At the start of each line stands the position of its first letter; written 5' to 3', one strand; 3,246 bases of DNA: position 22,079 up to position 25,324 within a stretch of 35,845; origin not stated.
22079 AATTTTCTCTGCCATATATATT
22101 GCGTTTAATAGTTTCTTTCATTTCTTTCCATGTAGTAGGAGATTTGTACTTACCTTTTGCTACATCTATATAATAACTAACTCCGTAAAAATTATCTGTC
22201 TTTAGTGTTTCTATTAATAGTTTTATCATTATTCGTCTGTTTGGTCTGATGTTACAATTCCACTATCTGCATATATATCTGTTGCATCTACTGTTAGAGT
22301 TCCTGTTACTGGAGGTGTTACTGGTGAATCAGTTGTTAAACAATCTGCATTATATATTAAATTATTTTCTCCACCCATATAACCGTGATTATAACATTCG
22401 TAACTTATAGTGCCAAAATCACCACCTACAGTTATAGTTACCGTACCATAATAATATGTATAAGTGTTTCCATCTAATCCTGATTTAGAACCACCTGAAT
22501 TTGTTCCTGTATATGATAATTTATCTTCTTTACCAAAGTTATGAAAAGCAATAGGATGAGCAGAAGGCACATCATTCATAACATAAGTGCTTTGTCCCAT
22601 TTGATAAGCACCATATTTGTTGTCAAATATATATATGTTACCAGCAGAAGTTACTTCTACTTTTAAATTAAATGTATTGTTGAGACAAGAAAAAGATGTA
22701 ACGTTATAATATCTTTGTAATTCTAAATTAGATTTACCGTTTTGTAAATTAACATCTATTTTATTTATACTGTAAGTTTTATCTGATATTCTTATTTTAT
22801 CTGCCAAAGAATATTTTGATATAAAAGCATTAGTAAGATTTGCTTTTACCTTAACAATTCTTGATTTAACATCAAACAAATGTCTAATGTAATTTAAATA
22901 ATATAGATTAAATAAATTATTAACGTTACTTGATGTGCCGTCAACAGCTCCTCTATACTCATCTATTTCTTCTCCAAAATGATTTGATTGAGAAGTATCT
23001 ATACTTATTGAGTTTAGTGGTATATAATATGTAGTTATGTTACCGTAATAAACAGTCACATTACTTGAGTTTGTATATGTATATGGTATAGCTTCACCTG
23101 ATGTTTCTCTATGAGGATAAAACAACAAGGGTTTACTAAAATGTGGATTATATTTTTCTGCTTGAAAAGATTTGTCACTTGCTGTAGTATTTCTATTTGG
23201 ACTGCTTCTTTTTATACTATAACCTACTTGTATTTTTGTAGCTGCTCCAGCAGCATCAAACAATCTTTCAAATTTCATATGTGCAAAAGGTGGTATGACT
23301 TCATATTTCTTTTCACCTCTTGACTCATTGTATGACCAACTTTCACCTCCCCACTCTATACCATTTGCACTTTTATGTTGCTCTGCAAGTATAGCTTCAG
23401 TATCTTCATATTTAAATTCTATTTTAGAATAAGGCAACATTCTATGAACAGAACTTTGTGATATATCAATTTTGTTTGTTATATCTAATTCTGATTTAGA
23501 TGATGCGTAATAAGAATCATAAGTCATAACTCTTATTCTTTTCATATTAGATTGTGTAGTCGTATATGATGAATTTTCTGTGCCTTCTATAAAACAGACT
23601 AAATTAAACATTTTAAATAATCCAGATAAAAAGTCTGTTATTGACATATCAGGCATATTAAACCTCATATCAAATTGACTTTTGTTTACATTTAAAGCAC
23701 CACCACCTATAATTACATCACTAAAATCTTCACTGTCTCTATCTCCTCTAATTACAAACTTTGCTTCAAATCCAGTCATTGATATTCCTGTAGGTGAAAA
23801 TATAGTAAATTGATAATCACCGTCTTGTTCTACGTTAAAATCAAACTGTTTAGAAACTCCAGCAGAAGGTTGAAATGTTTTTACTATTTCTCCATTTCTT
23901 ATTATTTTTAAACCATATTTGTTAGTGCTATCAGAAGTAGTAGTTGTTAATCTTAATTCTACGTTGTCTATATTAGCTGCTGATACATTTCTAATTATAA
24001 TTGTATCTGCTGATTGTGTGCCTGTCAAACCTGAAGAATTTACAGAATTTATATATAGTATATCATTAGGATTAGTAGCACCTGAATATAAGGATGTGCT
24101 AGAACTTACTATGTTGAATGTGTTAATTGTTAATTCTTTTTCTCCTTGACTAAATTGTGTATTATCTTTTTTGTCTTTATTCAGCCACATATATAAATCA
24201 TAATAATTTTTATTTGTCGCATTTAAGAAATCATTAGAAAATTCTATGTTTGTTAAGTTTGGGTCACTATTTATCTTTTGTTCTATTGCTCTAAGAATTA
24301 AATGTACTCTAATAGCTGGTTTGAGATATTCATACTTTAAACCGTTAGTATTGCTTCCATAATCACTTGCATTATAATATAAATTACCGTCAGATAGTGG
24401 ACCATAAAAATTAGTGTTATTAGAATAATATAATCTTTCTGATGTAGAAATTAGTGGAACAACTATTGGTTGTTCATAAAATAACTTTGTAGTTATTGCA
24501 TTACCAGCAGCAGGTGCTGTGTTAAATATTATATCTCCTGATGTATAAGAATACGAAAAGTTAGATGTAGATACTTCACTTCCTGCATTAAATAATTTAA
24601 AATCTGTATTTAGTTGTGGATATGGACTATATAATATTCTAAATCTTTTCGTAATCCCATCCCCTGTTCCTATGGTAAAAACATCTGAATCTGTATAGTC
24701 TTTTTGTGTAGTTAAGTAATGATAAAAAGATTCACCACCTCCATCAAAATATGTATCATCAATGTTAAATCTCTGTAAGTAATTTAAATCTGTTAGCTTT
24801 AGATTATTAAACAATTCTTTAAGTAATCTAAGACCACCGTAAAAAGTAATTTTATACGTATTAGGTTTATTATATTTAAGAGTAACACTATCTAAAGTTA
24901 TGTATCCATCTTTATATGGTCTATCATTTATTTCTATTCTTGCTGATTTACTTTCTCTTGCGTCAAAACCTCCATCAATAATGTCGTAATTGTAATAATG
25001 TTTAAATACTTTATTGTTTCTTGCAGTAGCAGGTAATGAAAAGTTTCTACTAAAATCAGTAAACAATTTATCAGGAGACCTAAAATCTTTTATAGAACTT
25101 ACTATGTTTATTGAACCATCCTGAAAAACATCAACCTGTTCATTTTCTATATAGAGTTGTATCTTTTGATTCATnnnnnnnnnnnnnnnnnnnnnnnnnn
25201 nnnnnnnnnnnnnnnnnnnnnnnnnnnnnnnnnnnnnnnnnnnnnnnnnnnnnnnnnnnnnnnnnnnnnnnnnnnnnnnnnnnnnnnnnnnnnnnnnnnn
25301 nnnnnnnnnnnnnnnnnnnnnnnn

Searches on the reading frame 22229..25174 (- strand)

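Call 13: search_protein_families(library=phrogs, proteins=[window:22229-25174:-], max_evalue=0.001)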
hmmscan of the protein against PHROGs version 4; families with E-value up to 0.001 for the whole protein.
window:22229-25174:- (981 aa): 1 family
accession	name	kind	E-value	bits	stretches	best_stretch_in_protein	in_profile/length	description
phrog_38559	-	unknown function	9.6e-45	154.1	2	6-141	4-142/754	-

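Call 14: search_protein_families(library=pfam, proteins=[window:22229-25174:-], max_evalue=0.001)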
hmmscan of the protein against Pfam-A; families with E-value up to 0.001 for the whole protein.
window:22229-25174:- (981 aa): 0 families
